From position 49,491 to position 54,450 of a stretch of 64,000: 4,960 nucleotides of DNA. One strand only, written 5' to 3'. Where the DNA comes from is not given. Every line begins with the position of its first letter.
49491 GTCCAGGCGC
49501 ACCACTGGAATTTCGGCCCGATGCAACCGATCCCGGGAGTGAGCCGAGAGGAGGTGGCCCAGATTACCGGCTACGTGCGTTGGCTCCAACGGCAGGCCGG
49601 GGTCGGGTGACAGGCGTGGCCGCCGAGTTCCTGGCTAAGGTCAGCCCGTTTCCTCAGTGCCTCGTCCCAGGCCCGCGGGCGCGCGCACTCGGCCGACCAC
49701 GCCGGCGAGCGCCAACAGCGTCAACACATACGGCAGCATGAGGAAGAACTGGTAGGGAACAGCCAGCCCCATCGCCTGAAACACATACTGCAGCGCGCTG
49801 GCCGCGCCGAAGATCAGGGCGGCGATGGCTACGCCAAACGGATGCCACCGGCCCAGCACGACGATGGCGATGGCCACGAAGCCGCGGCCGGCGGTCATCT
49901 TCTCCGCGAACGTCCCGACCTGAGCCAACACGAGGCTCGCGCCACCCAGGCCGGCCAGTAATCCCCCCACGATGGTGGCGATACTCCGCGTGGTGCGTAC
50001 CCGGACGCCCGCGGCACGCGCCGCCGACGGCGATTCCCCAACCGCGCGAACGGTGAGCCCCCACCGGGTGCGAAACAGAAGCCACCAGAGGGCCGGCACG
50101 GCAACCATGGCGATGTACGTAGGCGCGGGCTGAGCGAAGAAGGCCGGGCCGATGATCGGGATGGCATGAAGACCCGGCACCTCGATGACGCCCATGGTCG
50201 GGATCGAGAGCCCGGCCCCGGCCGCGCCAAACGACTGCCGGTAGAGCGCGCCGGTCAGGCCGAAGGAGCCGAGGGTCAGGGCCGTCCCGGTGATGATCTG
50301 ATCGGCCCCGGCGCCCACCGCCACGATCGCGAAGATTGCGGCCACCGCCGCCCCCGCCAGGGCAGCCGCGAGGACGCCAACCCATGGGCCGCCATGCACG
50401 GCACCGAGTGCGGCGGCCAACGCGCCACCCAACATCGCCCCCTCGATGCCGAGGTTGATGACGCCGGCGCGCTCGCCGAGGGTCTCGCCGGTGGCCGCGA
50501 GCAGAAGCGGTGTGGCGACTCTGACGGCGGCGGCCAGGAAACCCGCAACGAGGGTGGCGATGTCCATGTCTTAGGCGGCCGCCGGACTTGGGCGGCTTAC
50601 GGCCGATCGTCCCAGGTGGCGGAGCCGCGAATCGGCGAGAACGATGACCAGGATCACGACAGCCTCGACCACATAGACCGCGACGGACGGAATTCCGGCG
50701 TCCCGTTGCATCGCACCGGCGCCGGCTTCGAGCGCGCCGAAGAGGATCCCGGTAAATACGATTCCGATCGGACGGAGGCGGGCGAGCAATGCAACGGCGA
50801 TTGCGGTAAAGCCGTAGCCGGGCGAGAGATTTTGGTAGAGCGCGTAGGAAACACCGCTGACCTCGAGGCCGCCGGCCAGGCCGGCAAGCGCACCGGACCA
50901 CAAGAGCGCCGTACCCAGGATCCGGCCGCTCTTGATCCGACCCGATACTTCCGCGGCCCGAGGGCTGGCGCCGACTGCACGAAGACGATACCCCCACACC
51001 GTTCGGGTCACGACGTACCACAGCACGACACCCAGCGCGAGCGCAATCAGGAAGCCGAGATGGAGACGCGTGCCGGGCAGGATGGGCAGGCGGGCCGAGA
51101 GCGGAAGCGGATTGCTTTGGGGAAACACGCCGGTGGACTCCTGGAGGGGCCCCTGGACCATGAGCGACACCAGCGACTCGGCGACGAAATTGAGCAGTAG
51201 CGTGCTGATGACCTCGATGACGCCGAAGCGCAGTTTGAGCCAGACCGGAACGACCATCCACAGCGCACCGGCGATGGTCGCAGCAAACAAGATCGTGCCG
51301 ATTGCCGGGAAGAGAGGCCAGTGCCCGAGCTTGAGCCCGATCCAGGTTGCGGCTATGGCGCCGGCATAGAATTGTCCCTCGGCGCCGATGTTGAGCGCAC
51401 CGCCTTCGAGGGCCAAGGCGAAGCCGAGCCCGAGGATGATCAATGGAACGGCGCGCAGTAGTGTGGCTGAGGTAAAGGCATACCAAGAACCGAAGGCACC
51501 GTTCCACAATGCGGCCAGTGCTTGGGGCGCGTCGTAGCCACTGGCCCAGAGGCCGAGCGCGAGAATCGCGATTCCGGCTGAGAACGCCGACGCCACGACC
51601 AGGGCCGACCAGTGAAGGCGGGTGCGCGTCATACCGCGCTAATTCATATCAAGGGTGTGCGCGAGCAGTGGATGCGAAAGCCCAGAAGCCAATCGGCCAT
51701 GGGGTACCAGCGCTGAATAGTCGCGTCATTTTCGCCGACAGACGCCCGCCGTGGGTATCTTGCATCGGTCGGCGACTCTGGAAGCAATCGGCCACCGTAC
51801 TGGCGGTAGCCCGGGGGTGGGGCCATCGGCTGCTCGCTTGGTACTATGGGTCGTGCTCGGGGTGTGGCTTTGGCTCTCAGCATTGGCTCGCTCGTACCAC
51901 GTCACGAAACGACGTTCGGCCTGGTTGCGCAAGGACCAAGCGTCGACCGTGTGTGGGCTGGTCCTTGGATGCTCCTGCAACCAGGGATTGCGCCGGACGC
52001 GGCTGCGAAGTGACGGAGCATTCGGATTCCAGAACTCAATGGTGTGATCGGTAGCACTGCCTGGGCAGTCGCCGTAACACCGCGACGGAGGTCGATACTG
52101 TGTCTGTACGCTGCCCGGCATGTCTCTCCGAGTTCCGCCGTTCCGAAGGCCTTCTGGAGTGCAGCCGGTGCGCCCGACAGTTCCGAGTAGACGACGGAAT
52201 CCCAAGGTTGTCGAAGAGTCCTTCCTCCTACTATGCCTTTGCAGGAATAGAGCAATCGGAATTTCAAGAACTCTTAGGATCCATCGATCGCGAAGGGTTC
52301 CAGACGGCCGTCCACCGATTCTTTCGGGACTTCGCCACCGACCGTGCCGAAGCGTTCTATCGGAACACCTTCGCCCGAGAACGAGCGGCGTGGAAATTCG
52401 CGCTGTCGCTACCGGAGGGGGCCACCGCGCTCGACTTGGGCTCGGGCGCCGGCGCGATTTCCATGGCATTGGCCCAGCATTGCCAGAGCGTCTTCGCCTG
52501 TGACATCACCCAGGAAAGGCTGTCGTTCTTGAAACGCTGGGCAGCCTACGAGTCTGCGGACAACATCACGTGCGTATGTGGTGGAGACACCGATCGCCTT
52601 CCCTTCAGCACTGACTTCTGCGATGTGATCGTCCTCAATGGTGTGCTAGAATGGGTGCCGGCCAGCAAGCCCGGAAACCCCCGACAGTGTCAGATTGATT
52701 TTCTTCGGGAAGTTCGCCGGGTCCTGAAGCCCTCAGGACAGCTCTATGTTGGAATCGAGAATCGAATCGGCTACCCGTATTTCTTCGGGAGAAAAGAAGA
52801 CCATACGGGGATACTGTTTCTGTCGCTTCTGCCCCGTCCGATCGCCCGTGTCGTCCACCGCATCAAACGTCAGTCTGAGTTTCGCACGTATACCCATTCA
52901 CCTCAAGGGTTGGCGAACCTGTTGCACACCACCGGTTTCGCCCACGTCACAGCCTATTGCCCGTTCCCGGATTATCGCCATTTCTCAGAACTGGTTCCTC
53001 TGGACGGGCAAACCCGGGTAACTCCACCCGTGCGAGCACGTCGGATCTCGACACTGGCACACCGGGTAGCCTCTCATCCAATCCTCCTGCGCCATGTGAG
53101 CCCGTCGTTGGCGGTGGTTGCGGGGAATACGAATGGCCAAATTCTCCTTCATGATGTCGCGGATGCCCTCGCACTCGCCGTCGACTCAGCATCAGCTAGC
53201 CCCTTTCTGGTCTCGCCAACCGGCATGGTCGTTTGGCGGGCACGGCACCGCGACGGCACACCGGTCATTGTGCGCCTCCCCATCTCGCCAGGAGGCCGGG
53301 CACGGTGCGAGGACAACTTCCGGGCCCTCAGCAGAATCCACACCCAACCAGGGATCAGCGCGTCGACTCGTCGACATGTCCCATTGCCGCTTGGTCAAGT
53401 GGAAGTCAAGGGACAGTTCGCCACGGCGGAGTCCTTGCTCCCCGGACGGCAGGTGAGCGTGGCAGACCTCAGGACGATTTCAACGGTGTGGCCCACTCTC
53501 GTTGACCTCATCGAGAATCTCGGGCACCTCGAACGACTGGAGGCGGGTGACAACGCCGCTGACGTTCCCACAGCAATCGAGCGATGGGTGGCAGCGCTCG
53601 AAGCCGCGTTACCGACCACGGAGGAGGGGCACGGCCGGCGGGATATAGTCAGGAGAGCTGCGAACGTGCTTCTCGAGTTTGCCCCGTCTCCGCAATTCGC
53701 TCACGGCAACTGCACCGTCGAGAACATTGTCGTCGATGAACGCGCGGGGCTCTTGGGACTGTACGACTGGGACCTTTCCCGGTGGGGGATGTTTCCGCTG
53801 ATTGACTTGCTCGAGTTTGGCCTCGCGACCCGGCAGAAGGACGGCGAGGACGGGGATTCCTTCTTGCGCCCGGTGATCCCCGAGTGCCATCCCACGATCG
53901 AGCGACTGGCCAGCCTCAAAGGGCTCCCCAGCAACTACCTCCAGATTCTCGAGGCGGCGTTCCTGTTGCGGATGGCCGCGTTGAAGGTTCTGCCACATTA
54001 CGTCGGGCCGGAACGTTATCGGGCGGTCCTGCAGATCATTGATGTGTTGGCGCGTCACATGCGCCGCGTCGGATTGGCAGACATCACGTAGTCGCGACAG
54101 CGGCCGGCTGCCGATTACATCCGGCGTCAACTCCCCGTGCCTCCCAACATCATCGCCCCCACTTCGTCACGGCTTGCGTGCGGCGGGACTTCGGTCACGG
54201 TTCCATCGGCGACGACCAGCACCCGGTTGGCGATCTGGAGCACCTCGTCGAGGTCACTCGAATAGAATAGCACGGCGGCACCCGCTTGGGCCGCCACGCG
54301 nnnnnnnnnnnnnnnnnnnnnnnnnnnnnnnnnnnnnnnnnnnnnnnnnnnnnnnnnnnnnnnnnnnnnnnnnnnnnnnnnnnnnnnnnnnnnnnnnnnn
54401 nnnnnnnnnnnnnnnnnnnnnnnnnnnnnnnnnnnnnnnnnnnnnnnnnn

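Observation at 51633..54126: Lower-GC 2.5-kb insert with a methyltransferase-(pseudo)kinase fusion splits a BMP-type ABC transporter operon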

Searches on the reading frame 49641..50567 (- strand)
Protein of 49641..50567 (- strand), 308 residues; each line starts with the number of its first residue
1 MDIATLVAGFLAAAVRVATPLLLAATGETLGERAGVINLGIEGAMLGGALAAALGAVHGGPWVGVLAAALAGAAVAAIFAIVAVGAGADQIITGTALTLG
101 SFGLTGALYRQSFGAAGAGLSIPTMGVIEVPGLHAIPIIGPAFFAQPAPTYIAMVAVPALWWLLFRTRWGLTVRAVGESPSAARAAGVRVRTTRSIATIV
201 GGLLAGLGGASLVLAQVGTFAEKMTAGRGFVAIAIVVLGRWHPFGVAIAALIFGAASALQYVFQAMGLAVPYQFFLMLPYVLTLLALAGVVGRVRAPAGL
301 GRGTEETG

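Call 3: search_protein_families(library=pfam, proteins=[window:49641-50567:-], max_evalue=0.01)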
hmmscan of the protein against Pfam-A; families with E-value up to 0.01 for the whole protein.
window:49641-50567:- (308 aa): 1 family
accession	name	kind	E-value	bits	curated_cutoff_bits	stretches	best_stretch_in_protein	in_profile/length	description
PF02653.21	BPD_transp_2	-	7.3e-40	137.2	26.8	1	13-287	4-269/269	Branched-chain amino acid transport system / permease component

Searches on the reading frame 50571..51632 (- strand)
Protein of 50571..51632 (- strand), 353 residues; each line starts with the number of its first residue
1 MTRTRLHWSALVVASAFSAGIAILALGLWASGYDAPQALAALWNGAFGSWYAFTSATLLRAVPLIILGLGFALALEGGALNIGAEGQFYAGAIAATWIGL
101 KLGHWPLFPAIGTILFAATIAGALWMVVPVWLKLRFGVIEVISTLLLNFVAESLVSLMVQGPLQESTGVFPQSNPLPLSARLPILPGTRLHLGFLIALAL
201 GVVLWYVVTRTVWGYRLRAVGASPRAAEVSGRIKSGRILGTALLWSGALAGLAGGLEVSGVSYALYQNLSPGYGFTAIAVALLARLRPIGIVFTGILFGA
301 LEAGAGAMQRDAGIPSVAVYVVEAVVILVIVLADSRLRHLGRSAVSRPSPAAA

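Call 3: search_protein_families(library=pfam, proteins=[window:50571-51632:-], max_evalue=0.01)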
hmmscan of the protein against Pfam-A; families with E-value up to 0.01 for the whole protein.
window:50571-51632:- (353 aa): 1 family
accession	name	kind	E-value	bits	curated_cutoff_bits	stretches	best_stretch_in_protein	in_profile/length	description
PF02653.21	BPD_transp_2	-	3.8e-37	128.3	26.8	1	55-330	3-268/269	Branched-chain amino acid transport system / permease component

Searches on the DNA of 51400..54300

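Call 35: search_rna_families(source=window, start=51400, end=54300, threshold=evalue, max_evalue=1)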
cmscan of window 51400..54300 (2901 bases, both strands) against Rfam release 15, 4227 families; matches with E-value up to 1: 0.
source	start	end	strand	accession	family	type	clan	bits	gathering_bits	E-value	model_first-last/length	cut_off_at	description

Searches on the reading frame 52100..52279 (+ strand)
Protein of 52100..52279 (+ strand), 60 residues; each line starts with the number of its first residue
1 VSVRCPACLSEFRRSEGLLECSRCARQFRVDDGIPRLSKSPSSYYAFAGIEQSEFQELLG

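Call 63: search_protein_families(library=pfam, proteins=[window:52100-52279:+], max_evalue=10)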
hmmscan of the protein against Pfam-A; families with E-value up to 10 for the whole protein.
seq(60 aa): 8 families
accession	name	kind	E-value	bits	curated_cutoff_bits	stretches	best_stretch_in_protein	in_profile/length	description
PF13717.11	Zn_ribbon_4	-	5.6e-05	23.4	30.3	2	19-32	3-16/36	zinc-ribbon domain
PF13719.11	Zn_ribbon_5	-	0.00081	19.5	29.3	2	1-13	1-13/37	zinc-ribbon domain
PF24441.1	DUF7560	-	0.00095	19.3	27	1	19-34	6-21/44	Family of unknown function (DUF7560)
PF08274.17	Zn_Ribbon_YjdM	-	0.025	15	30.8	1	4-28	4-29/30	PhnA Zinc-Ribbon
PF07191.17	Zn_ribbon_6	-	0.027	14.9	25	1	4-31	2-29/67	Double zinc ribbon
PF22191.2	IBR_1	-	0.027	14.8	27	1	3-28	4-31/47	IBR domain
PF03966.22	Trm112p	-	0.033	14.6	22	1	4-33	9-40/40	Trm112p-like protein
PF12760.12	Zn_ribbon_IS1595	-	0.062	13.7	25.4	1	3-27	19-46/46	Transposase zinc-ribbon domain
